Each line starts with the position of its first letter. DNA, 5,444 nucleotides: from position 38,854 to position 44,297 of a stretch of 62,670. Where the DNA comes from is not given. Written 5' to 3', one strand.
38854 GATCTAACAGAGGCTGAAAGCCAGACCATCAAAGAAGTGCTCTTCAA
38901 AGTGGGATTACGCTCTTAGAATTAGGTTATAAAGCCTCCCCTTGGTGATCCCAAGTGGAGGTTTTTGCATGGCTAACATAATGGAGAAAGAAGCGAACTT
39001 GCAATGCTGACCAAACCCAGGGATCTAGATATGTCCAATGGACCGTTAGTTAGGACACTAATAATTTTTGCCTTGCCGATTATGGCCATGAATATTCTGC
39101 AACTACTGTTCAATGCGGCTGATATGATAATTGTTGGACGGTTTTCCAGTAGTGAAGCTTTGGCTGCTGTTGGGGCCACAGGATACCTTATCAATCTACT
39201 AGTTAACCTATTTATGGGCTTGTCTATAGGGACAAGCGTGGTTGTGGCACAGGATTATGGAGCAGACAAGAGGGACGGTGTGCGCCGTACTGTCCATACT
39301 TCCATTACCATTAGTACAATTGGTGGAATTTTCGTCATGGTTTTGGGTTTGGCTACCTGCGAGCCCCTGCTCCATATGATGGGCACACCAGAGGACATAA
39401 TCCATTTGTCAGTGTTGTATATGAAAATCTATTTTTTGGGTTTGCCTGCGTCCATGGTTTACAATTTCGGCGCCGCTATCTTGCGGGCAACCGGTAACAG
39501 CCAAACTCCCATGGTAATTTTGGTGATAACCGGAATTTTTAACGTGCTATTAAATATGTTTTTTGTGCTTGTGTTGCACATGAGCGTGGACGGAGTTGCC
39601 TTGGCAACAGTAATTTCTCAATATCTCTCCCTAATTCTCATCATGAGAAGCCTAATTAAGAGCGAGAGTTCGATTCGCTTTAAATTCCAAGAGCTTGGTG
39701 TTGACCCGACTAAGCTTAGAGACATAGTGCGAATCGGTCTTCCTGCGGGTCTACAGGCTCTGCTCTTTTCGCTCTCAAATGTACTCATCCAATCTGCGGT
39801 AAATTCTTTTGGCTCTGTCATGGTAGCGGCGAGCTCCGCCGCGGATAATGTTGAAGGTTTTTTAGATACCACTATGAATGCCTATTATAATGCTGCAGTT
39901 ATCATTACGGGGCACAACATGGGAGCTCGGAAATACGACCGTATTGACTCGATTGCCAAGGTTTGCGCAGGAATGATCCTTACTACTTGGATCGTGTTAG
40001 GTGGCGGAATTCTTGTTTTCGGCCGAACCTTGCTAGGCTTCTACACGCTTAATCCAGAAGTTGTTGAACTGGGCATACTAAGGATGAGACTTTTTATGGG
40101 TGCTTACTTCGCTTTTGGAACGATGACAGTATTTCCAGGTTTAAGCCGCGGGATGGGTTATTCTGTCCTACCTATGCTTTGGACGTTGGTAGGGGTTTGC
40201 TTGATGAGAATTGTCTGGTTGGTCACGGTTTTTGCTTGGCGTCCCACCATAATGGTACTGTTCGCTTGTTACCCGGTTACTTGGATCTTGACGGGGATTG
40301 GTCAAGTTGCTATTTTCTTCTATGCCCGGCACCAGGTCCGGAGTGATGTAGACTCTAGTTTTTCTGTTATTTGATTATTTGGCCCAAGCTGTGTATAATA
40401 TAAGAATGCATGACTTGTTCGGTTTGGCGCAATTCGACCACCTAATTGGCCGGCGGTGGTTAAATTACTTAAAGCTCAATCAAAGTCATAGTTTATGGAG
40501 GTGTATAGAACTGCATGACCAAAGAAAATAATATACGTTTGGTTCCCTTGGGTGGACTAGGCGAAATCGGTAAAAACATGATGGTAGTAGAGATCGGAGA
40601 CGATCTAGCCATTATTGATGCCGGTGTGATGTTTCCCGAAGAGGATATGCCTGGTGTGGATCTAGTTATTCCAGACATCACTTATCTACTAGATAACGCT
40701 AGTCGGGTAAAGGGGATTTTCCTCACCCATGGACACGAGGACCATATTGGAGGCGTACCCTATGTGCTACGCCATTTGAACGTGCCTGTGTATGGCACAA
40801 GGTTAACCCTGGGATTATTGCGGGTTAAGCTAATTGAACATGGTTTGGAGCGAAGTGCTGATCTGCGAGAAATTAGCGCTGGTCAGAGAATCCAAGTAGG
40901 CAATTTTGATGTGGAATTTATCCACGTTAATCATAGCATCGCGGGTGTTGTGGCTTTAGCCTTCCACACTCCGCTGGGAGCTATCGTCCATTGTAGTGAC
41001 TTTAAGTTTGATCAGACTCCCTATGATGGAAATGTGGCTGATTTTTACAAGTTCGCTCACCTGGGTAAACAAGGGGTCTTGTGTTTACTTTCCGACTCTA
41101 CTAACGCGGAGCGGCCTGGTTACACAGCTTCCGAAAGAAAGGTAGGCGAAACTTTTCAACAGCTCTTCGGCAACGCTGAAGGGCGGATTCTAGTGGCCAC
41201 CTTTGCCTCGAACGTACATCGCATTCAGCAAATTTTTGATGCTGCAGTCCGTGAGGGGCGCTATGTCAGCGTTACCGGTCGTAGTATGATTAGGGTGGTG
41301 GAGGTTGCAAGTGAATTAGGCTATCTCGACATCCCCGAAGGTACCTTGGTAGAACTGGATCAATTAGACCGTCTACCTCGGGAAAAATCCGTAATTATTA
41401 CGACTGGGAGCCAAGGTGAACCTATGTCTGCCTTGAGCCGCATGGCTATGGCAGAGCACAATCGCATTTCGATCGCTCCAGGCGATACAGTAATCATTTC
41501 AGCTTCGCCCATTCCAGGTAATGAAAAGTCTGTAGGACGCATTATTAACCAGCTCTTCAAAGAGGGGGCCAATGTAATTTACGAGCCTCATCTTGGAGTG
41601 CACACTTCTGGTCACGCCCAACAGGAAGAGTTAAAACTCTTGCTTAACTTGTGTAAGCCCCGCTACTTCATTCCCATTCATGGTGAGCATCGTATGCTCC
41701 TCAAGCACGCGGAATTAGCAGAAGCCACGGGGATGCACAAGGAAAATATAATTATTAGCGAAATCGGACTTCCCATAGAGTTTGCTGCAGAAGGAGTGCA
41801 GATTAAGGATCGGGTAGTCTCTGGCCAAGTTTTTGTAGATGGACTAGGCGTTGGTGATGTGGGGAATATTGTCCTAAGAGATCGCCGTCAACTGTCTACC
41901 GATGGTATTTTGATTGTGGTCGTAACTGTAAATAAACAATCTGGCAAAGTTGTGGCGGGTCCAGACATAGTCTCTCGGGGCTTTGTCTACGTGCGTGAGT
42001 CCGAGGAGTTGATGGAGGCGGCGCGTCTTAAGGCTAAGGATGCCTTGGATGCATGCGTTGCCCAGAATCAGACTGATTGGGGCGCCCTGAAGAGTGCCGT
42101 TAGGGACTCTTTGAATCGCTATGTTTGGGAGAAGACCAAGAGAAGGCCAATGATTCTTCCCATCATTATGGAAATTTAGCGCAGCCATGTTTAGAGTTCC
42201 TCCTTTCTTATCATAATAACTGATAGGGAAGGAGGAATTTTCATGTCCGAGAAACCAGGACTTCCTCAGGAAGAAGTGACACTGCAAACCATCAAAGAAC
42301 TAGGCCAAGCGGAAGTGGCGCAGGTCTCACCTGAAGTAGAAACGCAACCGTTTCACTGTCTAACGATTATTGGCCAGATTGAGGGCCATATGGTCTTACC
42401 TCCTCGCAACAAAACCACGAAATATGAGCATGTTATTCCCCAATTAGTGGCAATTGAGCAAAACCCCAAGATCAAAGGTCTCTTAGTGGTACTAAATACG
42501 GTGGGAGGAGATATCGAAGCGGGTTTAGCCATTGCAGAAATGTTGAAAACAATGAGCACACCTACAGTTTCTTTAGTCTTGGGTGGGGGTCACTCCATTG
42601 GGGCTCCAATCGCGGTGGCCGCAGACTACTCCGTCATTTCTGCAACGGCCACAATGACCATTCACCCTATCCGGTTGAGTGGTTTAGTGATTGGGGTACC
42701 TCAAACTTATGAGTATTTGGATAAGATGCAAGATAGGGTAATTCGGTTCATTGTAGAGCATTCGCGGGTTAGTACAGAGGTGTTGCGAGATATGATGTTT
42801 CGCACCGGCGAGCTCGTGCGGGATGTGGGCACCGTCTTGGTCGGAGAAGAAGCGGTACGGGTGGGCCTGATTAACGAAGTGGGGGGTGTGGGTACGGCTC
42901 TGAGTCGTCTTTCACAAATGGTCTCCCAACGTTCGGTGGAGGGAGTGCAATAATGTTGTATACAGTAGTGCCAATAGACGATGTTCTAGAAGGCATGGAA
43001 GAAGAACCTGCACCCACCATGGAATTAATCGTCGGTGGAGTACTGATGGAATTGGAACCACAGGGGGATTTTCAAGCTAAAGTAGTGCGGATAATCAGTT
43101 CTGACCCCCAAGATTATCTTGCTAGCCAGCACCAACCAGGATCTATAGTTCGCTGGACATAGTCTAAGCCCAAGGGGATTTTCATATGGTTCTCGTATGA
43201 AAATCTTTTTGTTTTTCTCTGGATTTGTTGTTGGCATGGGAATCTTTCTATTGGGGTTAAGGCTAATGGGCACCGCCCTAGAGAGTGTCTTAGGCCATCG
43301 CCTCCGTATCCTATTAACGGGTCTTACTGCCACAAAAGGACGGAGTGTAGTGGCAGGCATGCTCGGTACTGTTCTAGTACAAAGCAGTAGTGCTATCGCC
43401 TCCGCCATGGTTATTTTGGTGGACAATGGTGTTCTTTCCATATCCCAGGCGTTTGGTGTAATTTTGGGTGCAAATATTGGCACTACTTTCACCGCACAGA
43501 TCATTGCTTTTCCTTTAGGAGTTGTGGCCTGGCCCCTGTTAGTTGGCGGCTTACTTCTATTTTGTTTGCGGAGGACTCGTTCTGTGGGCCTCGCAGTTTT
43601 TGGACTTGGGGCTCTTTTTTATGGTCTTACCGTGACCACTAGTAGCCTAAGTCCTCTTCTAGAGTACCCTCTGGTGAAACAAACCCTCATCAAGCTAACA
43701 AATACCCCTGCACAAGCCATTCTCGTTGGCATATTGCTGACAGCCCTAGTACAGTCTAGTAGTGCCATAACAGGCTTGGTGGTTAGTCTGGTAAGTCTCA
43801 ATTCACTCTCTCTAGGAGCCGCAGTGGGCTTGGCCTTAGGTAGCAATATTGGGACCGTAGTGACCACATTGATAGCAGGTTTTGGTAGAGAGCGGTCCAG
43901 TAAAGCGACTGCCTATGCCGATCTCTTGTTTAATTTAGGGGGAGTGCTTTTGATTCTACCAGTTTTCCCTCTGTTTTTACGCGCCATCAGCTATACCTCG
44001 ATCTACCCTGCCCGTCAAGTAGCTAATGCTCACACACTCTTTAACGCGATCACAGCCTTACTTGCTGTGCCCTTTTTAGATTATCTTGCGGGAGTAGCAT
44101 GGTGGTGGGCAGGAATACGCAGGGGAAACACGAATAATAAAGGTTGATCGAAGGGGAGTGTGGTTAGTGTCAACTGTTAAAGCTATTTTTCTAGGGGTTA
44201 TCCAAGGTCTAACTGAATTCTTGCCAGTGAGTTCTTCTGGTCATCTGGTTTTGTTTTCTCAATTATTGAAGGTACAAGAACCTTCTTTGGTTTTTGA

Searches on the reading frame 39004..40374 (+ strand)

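Call 65: search_protein_families(library=pfam, proteins=[window:39004-40374:+])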
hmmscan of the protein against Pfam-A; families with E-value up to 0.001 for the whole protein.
window:39004-40374:+ (456 aa): 1 family
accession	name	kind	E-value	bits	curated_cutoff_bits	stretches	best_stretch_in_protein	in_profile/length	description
PF01554.23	MatE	-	1.7e-49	168.1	24.9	2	25-185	1-160/161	MatE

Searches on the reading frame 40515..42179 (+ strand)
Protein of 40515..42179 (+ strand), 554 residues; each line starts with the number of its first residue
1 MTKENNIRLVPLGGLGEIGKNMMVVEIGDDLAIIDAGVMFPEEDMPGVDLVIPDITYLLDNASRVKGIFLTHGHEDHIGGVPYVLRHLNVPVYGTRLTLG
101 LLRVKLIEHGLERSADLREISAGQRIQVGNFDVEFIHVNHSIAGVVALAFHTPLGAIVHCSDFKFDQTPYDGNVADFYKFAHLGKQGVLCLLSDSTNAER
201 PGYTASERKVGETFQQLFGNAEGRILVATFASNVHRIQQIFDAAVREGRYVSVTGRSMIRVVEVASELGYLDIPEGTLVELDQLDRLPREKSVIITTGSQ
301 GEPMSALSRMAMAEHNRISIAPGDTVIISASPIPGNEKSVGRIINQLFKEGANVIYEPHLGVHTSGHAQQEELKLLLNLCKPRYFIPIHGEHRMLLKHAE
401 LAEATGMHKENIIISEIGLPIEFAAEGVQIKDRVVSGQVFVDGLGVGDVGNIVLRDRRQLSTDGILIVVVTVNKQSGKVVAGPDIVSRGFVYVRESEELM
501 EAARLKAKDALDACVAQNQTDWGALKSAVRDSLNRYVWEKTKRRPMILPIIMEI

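Call 65: search_protein_families(library=pfam, proteins=[window:40515-42179:+])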
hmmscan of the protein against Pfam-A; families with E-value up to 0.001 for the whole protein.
window:40515-42179:+ (554 aa): 5 families
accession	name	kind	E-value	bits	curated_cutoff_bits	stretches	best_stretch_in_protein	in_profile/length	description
PF22505.1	RNase_J_b_CASP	-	8.2e-53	177.9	27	1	222-347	1-126/126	Ribonuclease J, beta-CASP domain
PF17770.6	RNase_J_C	-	6.1e-37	127.1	23.8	1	453-554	1-102/102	Ribonuclease J C-terminal domain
PF07521.17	RMMBL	-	7.6e-14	51.9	21.6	1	363-409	13-58/63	Zn-dependent metallo-hydrolase RNA specificity domain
PF00753.33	Lactamase_B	-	5.4e-13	49.8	22.7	1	19-154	5-133/196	Metallo-beta-lactamase superfamily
PF12706.13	Lactamase_B_2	-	9.9e-11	42.1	27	1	58-164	24-144/200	Beta-lactamase superfamily domain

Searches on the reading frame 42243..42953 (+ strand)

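Call 65: search_protein_families(library=pfam, proteins=[window:42243-42953:+])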
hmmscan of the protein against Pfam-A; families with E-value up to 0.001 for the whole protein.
window:42243-42953:+ (236 aa): 2 families
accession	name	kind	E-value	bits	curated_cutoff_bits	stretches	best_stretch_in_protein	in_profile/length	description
PF00574.28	CLP_protease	-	1.5e-25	90.6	20.2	1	44-214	11-179/182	Clp protease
PF25145.1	NfeD1b_N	-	7e-06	26.2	40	1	76-139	30-93/189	NfeD1b, N-terminal domain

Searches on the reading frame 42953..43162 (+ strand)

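Call 23: search_protein_families(library=pfam, proteins=[window:42953-43162:+], max_evalue=0.01)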
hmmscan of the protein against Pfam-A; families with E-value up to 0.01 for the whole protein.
window:42953-43162:+ (69 aa): 1 family
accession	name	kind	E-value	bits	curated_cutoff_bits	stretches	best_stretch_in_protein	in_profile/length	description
PF14035.11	YlzJ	-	1.7e-20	73.5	27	1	2-66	1-65/65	YlzJ-like protein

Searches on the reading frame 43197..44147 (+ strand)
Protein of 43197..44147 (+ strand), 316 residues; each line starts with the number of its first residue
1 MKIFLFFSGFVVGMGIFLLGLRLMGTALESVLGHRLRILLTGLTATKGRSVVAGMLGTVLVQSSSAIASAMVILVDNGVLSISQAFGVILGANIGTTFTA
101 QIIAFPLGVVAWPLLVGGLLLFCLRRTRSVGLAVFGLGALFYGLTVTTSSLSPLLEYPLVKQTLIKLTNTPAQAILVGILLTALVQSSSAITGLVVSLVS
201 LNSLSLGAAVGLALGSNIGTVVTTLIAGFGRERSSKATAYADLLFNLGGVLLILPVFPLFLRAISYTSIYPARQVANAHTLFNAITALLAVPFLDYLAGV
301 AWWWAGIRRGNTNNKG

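Call 65: search_protein_families(library=pfam, proteins=[window:43197-44147:+])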
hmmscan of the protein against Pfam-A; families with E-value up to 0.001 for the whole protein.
window:43197-44147:+ (316 aa): 1 family
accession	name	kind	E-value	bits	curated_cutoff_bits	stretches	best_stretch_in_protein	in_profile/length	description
PF02690.20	Na_Pi_cotrans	-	1.6e-50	171.1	29.1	2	16-146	1-134/137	Na+/Pi-cotransporter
